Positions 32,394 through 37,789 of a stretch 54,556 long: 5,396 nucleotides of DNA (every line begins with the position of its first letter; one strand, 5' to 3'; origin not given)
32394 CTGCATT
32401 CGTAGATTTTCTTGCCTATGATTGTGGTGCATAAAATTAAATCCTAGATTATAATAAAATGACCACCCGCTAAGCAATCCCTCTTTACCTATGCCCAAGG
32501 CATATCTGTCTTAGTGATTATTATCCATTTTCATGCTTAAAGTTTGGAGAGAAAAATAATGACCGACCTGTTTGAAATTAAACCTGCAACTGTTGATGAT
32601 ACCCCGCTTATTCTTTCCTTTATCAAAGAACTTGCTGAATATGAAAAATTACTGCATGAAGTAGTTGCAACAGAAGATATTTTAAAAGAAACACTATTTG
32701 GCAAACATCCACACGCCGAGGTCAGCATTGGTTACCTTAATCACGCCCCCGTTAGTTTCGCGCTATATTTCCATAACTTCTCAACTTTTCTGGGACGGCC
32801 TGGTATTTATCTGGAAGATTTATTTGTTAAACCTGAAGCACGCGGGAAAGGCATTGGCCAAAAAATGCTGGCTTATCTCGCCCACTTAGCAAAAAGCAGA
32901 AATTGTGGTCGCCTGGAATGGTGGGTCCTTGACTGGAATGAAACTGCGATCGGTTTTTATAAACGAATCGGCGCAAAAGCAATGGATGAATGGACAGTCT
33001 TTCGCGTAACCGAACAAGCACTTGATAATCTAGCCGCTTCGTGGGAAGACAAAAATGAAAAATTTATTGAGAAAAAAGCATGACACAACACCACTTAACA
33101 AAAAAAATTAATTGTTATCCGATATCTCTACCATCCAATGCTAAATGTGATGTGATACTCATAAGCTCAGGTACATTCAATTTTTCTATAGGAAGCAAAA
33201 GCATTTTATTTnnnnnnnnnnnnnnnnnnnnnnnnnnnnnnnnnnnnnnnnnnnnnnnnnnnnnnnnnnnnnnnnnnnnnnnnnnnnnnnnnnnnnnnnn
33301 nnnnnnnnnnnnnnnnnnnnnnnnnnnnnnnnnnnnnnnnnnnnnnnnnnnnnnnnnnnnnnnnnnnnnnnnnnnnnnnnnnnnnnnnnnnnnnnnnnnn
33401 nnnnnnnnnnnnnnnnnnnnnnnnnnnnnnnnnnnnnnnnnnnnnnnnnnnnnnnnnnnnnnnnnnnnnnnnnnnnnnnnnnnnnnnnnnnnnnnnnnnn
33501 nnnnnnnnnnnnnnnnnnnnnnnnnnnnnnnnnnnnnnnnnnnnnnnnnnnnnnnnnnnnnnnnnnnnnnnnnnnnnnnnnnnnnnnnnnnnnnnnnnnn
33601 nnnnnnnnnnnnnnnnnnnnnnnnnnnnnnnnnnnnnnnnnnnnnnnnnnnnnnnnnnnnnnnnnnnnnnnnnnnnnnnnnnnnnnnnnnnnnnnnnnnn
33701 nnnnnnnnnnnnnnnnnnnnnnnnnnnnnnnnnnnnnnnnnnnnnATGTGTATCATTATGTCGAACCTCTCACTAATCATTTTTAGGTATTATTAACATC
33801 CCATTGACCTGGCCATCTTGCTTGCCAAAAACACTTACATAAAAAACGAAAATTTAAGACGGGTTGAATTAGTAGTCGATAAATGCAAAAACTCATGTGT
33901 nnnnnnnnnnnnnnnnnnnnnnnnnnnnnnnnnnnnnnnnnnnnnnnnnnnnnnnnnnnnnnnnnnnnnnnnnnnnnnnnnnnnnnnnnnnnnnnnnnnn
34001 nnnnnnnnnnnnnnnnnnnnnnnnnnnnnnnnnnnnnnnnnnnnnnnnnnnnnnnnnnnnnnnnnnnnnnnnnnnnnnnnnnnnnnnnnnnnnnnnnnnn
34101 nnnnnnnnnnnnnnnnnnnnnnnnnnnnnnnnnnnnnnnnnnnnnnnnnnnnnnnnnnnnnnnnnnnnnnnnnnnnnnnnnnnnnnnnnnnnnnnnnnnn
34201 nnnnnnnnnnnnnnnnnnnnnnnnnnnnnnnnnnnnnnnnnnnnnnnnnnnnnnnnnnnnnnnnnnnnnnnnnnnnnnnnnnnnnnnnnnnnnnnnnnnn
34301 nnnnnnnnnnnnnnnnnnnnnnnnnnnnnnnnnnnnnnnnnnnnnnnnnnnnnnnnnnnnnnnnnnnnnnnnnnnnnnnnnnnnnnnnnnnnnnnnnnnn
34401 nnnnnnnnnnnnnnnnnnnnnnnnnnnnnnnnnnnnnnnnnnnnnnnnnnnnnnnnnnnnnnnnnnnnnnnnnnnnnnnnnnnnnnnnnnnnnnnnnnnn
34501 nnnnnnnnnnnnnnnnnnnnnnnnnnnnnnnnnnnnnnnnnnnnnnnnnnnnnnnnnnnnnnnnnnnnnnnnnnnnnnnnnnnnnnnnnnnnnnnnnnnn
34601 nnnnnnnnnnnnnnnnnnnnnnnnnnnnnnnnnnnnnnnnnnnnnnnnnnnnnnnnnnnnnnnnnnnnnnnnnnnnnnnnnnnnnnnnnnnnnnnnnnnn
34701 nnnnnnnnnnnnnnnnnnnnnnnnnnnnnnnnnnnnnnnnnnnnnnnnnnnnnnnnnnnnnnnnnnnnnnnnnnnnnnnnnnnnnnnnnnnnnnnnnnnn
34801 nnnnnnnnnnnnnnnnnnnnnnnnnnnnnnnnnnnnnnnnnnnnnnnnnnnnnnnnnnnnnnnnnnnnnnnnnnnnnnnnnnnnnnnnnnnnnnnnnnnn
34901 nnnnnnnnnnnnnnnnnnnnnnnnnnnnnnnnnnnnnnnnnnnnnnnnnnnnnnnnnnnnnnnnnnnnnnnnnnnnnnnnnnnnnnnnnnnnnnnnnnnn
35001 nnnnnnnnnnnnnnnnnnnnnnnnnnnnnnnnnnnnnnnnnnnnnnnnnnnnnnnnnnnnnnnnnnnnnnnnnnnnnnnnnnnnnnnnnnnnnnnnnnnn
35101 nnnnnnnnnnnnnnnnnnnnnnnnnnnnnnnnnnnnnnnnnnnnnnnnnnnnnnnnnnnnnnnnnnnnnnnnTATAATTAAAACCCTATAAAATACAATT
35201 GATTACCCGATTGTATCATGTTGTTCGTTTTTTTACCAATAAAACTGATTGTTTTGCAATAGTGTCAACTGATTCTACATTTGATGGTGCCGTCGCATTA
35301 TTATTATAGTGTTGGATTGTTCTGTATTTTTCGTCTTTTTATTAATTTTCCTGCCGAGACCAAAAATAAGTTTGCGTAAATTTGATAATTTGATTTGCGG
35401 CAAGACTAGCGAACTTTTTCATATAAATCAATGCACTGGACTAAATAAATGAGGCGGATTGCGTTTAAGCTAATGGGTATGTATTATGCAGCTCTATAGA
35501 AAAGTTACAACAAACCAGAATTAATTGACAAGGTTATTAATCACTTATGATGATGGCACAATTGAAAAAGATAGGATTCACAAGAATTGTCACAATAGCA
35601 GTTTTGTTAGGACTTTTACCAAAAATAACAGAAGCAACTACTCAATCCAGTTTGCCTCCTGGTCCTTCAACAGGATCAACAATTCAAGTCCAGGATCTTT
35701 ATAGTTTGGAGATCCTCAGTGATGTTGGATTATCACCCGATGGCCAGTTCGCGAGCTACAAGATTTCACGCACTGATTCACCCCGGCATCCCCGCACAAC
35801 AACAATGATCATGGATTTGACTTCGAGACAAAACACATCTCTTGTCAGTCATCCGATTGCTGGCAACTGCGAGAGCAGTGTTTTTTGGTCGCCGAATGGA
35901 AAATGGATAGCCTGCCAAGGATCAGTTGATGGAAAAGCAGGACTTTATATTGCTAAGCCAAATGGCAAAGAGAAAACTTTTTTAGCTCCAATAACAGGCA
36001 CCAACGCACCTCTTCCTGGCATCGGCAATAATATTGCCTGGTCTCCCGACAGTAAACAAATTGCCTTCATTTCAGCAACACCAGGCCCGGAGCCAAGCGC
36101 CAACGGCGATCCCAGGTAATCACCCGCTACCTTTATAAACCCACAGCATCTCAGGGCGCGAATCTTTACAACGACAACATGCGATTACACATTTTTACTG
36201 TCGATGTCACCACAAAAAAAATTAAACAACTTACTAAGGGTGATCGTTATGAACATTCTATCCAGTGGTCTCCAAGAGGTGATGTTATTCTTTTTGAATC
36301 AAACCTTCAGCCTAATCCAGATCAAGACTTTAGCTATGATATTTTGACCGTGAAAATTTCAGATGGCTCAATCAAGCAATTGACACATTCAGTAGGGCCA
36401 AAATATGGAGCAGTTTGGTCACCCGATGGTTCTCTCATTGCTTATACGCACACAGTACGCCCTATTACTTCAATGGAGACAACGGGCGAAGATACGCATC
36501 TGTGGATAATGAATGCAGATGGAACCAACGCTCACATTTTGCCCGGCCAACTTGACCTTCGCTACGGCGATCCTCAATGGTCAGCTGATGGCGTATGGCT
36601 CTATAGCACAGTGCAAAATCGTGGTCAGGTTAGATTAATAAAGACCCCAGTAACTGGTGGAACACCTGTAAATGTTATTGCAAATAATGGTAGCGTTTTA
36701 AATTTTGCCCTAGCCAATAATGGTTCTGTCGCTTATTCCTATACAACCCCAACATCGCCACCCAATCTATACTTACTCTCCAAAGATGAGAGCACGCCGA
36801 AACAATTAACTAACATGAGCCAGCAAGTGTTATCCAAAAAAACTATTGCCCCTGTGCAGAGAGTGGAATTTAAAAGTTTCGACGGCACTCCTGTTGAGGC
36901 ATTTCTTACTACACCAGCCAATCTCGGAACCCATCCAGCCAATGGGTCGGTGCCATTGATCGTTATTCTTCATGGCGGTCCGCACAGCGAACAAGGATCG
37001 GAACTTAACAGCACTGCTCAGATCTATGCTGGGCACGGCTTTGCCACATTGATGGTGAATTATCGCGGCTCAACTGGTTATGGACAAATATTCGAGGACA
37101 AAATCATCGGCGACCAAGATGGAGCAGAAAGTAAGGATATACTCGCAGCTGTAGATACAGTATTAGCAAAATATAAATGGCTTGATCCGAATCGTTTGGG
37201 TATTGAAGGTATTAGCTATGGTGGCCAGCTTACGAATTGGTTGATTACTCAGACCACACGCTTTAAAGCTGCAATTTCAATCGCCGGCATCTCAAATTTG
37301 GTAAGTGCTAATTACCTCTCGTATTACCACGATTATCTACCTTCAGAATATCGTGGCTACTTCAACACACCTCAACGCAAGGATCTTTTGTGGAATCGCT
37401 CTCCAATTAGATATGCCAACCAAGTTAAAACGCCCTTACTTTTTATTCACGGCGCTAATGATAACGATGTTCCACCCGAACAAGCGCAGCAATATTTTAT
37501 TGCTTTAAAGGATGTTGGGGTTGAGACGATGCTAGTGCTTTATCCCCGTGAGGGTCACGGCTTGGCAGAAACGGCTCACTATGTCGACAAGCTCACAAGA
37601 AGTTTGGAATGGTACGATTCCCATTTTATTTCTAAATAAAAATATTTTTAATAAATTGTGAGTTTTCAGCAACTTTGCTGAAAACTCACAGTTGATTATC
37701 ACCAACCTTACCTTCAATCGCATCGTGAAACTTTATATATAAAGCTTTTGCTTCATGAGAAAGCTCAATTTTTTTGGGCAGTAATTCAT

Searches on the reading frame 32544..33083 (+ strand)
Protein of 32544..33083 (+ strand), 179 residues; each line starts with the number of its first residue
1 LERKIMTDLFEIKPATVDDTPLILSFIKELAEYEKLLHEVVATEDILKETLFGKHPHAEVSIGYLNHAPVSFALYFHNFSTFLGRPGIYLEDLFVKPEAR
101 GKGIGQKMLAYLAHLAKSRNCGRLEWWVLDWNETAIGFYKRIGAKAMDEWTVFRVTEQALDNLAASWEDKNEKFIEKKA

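Call 38: search_protein_families(library=pfam, proteins=[window:32544-33083:+], max_evalue=0.001)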
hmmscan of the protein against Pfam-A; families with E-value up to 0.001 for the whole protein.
window:32544-33083:+ (179 aa): 4 families
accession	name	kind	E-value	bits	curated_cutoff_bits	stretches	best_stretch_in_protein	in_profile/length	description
PF00583.31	Acetyltransf_1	-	4.3e-17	62.9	20.7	1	56-143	31-115/116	Acetyltransferase (GNAT) family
PF13508.13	Acetyltransf_7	-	1.1e-11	45.4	27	1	83-143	28-81/84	Acetyltransferase (GNAT) domain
PF13673.13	Acetyltransf_10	-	1e-06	29.2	23.6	1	87-149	51-112/128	Acetyltransferase (GNAT) domain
PF08445.16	FR47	-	3.6e-05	24.1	22.1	1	85-148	19-81/86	FR47-like protein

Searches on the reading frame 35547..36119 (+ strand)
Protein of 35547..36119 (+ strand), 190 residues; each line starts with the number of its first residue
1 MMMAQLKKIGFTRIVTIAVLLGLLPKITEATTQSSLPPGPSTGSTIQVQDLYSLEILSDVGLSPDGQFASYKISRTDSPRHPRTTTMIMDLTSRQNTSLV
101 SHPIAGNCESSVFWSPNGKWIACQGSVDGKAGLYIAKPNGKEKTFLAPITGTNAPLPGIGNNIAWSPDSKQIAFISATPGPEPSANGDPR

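Call 38: search_protein_families(library=pfam, proteins=[window:35547-36119:+], max_evalue=0.001)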
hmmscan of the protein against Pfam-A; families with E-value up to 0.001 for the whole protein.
window:35547-36119:+ (190 aa): 2 families
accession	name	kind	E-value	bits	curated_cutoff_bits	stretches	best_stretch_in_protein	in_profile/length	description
PF07676.18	PD40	-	3.4e-09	36.9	20.9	0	157-176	8-27/38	WD40-like Beta Propeller Repeat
PF00400.38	WD40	-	0.00066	20.6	27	0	110-131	15-35/39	WD domain, G-beta repeat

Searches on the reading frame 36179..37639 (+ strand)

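Call 38: search_protein_families(library=pfam, proteins=[window:36179-37639:+], max_evalue=0.001)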
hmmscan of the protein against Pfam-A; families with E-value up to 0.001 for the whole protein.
window:36179-37639:+ (486 aa): 11 families
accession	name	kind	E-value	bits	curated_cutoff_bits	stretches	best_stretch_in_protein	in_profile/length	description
PF00326.27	Peptidase_S9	-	5.4e-48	163.7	22.6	1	277-483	4-210/213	Prolyl oligopeptidase family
PF02129.25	Peptidase_S15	-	4.7e-14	53.2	23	2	235-377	1-135/262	X-Pro dipeptidyl-peptidase (S15 family)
PF20434.5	BD-FAE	-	4.8e-13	49.6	26.8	1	255-438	10-210/215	BD-FAE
PF01738.24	DLH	-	8.7e-10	39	21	1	258-467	13-193/217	Dienelactone hydrolase family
PF07676.18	PD40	-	1.6e-08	34.7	20.9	0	66-90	2-26/38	WD40-like Beta Propeller Repeat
PF10142.15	PhoPQ_related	-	5e-07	29.2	20.3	1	384-473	228-314/367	PhoPQ-activated pathogenicity-related protein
PF05448.18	AXE1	-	1.5e-06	27.7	21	1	217-366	47-204/321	Acetyl xylan esterase (AXE1)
PF08840.17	BAAT_C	-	5.5e-06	27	20.9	1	337-462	21-160/210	BAAT / Acyl-CoA thioester hydrolase C terminal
PF00930.27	DPPIV_N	-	7.8e-05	22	22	0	4-90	261-346/354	Dipeptidyl peptidase IV (DPP IV) N-terminal region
PF12146.15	Hydrolase_4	-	0.00013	21.8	27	0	413-461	187-233/239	Serine aminopeptidase, S33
PF07859.19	Abhydrolase_3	-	0.00072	19.8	25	0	318-462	49-208/210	alpha/beta hydrolase fold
